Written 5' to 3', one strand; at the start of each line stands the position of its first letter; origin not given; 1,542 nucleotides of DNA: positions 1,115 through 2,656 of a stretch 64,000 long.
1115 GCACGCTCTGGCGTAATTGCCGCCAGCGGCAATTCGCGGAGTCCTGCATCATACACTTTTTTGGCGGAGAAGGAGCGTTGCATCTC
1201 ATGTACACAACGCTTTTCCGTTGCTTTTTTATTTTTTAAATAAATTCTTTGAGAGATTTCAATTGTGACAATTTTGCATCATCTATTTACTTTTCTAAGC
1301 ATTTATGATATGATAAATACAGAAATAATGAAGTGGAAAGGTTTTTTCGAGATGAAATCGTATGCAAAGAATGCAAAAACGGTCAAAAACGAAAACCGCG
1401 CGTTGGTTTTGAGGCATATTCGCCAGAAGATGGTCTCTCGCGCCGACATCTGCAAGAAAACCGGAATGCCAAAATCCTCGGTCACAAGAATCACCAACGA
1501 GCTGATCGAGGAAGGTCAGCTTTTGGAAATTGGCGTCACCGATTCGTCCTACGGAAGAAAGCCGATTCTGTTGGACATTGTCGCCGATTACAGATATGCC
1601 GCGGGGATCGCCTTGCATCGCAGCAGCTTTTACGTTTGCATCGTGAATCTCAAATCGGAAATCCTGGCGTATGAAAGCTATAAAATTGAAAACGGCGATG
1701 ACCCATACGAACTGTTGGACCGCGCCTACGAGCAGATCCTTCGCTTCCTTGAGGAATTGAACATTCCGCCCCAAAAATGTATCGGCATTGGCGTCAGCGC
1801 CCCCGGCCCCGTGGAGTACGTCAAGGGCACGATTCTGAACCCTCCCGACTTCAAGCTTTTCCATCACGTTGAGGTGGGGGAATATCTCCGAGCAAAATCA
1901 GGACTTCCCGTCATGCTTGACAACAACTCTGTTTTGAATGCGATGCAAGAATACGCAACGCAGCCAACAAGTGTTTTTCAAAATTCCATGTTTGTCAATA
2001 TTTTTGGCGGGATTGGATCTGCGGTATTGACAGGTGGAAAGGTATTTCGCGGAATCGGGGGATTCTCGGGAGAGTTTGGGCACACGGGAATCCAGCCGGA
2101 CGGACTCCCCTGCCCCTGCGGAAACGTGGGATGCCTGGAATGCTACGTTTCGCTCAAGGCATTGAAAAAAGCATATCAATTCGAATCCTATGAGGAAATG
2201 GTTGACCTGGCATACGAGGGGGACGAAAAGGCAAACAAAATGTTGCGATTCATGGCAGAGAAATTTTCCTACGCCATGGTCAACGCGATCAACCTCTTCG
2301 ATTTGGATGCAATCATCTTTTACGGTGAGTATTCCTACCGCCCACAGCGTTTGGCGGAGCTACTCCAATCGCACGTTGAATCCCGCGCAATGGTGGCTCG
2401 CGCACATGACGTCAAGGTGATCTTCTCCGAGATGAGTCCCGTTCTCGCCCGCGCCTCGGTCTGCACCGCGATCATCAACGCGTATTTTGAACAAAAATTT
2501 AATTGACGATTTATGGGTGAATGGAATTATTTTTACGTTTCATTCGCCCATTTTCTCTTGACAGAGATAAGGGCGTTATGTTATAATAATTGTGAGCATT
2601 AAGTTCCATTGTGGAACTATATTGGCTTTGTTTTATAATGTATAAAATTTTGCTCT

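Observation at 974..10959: Fossil tRNA-Ser(GCU)-targeted island carrying a complete glycoside-hydrolase operon, bracketed by tRNA 3'-end copies and ~205-bp direct repeats, with no integrase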

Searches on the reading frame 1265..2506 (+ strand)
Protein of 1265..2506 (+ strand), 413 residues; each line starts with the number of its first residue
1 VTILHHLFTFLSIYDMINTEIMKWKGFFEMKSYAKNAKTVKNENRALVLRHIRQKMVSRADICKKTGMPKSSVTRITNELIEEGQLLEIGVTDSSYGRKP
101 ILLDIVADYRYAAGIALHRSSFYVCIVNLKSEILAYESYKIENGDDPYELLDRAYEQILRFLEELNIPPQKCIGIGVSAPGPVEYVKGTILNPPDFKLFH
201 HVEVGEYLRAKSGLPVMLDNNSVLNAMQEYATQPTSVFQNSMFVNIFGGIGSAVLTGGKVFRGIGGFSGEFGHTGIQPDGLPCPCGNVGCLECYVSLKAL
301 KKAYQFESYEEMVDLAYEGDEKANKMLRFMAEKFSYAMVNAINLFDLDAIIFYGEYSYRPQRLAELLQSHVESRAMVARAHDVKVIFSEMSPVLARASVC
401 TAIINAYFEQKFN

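Call 7: search_protein_families(library=pfam, proteins=[window:1265-2506:+])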
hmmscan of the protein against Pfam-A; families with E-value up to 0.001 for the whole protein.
window:1265-2506:+ (413 aa): 4 families
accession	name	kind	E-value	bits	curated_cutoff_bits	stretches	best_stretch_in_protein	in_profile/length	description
PF00480.26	ROK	-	1.2e-42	146.9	22.9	1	114-383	3-270/294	ROK family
PF09339.16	HTH_IclR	-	2e-05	24.7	22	1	58-86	20-48/52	IclR helix-turn-helix domain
PF25213.1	HVO_A0261_N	-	3.6e-05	24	35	1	40-84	8-52/86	HVO_A0261 N-terminal domain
PF12802.13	MarR_2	-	0.00022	21.7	27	1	47-84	9-48/61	MarR family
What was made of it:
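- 1310..2506 (+): ROK-family transcriptional regulator (398 aa). Pfam ROK 1e-42 plus an HTH domain (call 7).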

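Call 28: find_encoding_contigs(protein=window:1352-2506:+, flank=10000, max_places=10)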
Protein window:1352-2506:+ (384 aa): no gene with exactly this product is on record in the collection.

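Call 43: find_homologous_proteins(query=window:1352-2506:+, max_evalue=1e-60)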
Query window:1352-2506:+ (384 aa): 101 proteins with E <= 1e-60 among 4739 candidates.
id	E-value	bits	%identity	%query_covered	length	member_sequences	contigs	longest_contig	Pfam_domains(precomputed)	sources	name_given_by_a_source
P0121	2.9e-255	864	100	100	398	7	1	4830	PF00480.27,PF09339.17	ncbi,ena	-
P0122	2.7e-171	588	67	99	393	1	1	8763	PF00480.27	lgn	-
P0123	3.6e-169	581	67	99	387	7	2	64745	PF00480.27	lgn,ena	-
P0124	5.1e-164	564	64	100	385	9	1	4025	PF00480.27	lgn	-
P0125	6.2e-163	560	64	100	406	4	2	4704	PF00480.27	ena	-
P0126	4.6e-162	557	63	100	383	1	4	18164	PF00480.27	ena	-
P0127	6.5e-160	550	62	100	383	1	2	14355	PF00480.27,PF09339.17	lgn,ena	-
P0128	2.1e-156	539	62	100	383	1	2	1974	PF00480.27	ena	-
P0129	6.5e-150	517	60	99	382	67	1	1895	PF00480.27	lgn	-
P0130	1.2e-149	516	59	99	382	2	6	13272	PF00480.27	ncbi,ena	-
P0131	1.7e-149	516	59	99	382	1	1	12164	PF00480.27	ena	-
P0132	3.0e-149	515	58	100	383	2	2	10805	PF00480.27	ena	-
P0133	6.2e-149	514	60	99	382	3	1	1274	PF00480.27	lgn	-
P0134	1.2e-148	513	59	99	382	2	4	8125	PF00480.27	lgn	-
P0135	1.4e-148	513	58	100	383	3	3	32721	PF00480.27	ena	-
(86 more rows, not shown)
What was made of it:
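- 1310..2506 (+): P0121 is 100% identical and the next homologue is 67% (call 43).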

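Call 44: find_encoding_contigs(protein=P0121, flank=10000, max_places=10)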
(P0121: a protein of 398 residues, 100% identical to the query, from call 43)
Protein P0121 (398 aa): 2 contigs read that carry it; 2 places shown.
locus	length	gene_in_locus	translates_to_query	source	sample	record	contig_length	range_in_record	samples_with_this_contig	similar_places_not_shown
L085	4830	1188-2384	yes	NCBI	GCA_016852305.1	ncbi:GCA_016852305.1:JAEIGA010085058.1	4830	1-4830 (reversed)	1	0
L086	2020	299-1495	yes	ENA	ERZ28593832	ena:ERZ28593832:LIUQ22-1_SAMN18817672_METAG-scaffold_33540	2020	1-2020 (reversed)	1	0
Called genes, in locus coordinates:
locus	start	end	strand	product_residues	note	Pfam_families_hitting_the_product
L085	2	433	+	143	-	?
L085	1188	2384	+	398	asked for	PF09339:HTH_IclR (faint), PF00480:ROK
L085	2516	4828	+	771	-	?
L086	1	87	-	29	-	?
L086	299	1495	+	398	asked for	PF09339:HTH_IclR (faint), PF00480:ROK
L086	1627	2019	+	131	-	?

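Call 52: find_encoding_contigs(protein=P0222, flank=10000, max_places=10)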
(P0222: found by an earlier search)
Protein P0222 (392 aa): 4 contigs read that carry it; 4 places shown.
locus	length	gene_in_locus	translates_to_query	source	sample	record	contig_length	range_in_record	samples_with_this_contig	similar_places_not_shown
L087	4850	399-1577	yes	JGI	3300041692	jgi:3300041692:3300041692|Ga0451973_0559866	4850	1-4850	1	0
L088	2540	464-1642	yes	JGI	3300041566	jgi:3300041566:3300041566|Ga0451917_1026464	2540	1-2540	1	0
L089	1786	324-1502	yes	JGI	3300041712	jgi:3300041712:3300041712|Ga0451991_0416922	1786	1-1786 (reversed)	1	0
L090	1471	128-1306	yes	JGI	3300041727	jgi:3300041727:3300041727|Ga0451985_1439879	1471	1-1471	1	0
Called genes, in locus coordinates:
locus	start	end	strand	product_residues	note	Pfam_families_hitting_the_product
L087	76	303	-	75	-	-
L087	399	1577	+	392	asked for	PF09339:HTH_IclR (faint), PF00480:ROK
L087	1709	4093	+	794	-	PF22666:Glyco_hydro_2_N2, PF00703:Glyco_hydro_2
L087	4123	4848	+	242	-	?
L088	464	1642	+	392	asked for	PF09339:HTH_IclR (faint), PF00480:ROK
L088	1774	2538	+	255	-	?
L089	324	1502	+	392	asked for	PF09339:HTH_IclR (faint), PF00480:ROK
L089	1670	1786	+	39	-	?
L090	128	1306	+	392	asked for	PF09339:HTH_IclR (faint), PF00480:ROK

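Call 53: find_encoding_contigs(protein=P0235, flank=10000, max_places=10)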
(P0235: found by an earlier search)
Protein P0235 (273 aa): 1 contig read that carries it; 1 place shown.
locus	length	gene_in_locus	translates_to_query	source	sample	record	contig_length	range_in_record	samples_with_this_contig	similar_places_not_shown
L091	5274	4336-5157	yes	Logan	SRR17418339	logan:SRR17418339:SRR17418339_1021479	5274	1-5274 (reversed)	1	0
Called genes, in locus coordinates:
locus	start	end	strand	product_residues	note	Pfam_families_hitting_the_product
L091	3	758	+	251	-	?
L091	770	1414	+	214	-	PF13580:SIS_2, PF01380:SIS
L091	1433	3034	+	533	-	-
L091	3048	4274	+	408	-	PF12708:Pect-lyase_RHGA_epim, PF00295:Glyco_hydro_28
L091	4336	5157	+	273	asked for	PF00657:Lipase_GDSL, PF13472:Lipase_GDSL_2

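Call 60: find_encoding_contigs(protein=P0123, flank=10000, max_places=4)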
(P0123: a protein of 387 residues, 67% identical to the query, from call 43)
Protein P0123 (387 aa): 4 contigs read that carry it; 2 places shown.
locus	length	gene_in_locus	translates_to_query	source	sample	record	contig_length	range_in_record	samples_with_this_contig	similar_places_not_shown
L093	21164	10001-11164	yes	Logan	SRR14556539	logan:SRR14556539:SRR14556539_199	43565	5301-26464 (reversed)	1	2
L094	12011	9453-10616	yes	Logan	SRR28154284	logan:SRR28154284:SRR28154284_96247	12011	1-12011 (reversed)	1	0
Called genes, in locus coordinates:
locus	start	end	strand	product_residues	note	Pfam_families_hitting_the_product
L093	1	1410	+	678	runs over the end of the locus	-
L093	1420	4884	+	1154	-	PF00753:Lactamase_B (weak)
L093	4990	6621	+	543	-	PF07581:Glug (faint)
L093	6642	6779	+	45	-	-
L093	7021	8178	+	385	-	PF17389:Bac_rhamnosid6H (weak), PF22422:MGH1-like_GH, PF03200:Glyco_hydro_63, PF01204:Trehalase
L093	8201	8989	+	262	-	PF03009:GDPD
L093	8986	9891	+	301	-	PF01261:AP_endonuc_2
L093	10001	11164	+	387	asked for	PF00480:ROK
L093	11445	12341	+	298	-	PF02311:AraC_binding, PF07883:Cupin_2 (weak), PF00165:HTH_AraC (faint), PF12833:HTH_18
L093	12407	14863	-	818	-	PF01055:Glyco_hydro_31_2nd, PF21365:Glyco_hydro_31_3rd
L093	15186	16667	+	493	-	-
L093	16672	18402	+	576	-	PF03372:Exo_endo_phos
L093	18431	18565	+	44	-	-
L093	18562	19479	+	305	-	PF03372:Exo_endo_phos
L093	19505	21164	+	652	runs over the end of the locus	-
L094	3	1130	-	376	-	?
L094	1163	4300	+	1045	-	PF00753:Lactamase_B (weak)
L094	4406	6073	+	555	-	-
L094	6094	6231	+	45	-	-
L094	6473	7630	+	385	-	PF17389:Bac_rhamnosid6H (weak), PF22422:MGH1-like_GH, PF03200:Glyco_hydro_63 (weak), PF01204:Trehalase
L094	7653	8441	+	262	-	PF03009:GDPD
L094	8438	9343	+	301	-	PF01261:AP_endonuc_2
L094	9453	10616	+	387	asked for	PF00480:ROK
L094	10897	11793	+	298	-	PF02311:AraC_binding, PF07883:Cupin_2 (weak), PF00165:HTH_AraC (faint), PF12833:HTH_18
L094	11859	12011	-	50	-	?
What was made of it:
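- The 67% homologue sits in an unrelated context (calls 43, 60).
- Tried and rejected: The 67%-identical ROK homologue (L093/L094) sits in an unrelated context (call 60).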

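Call 61: find_encoding_contigs(protein=P0230, flank=10000, max_places=6)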
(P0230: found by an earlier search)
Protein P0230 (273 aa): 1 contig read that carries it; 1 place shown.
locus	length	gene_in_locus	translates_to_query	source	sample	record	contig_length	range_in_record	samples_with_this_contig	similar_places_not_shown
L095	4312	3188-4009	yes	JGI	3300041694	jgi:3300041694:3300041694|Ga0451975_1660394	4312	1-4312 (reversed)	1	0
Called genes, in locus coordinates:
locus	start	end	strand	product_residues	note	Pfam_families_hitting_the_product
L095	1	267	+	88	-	?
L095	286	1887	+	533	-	-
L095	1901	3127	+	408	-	PF12708:Pect-lyase_RHGA_epim, PF00295:Glyco_hydro_28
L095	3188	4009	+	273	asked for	PF00657:Lipase_GDSL, PF13472:Lipase_GDSL_2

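Call 62: find_encoding_contigs(protein=P0237, flank=10000, max_places=6)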
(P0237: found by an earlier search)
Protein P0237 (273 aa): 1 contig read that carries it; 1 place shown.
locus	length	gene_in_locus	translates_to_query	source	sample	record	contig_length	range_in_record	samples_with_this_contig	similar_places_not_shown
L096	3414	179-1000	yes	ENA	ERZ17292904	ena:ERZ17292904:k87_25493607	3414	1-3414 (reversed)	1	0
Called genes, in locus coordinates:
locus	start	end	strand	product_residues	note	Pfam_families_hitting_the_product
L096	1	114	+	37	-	?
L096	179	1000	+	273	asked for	PF00657:Lipase_GDSL (weak), PF13472:Lipase_GDSL_2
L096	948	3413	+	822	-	?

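Call 66: search_protein_families(library=ncbifam, proteins=[window:1310-2506:+], max_evalue=0.01)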
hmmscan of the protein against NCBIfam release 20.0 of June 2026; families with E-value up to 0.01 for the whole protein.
window:1310-2506:+ (398 aa): 11 families
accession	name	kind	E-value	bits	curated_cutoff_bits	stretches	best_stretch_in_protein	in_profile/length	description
NF047937.1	TransRegNagC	equivalog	8.4e-42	143.8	650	1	21-378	4-374/399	DNA-binding transcriptional regulator NagC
NF049930.1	TransRegMlc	equivalog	4e-32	112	530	1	24-374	12-376/405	sugar metabolism global transcriptional regulator Mlc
NF007251.0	PRK09698.1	equivalog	2.5e-25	89.3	253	1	96-344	7-251/304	allose kinase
TIGR00744.1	ROK_glcA_fam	subfamily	2.3e-24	86.3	260.35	1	109-290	12-191/318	ROK family glucokinase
NF003461.0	PRK05082.1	subfamily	1.3e-19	70.7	283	1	159-340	58-242/291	N-acetylmannosamine kinase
NF047821.1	NactlManKinNanK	equivalog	4.2e-17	62.6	450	1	161-339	60-241/288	N-acetylmannosamine kinase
NF042998.1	bglucokin_BglK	equivalog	1.2e-13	50.9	550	1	113-356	12-258/291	beta-glucoside kinase BglK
NF007108.0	PRK09557.1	equivalog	2.5e-12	46.7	443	1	155-343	56-257/303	fructokinase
NF009835.0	PRK13310.1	equivalog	1.3e-11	44.4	380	1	155-364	57-281/303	N-acetylglucosamine kinase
NF045551.1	GK_Pyrobac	equivalog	9.9e-11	41.5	500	1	159-339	50-233/294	ATP-dependent glucokinase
NF009836.0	PRK13311.1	equivalog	0.0023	17.2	551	1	201-290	100-199/256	N-acetyl-D-glucosamine kinase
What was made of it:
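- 1310..2506 (+): NagC/Mlc-like (call 66).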

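Call 81: search_protein_families(library=pfam, proteins=[L087:76-303:-], max_evalue=0.01)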
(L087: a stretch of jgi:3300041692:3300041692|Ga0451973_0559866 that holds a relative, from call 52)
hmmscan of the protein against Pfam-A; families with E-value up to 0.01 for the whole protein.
L087:76-303:- (75 aa): 0 families

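Call 82: search_protein_families(library=phrogs, proteins=[L087:76-303:-], max_evalue=0.01)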
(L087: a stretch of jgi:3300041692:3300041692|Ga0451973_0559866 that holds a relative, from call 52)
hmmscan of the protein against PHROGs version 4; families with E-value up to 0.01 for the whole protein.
L087:76-303:- (75 aa): 0 families
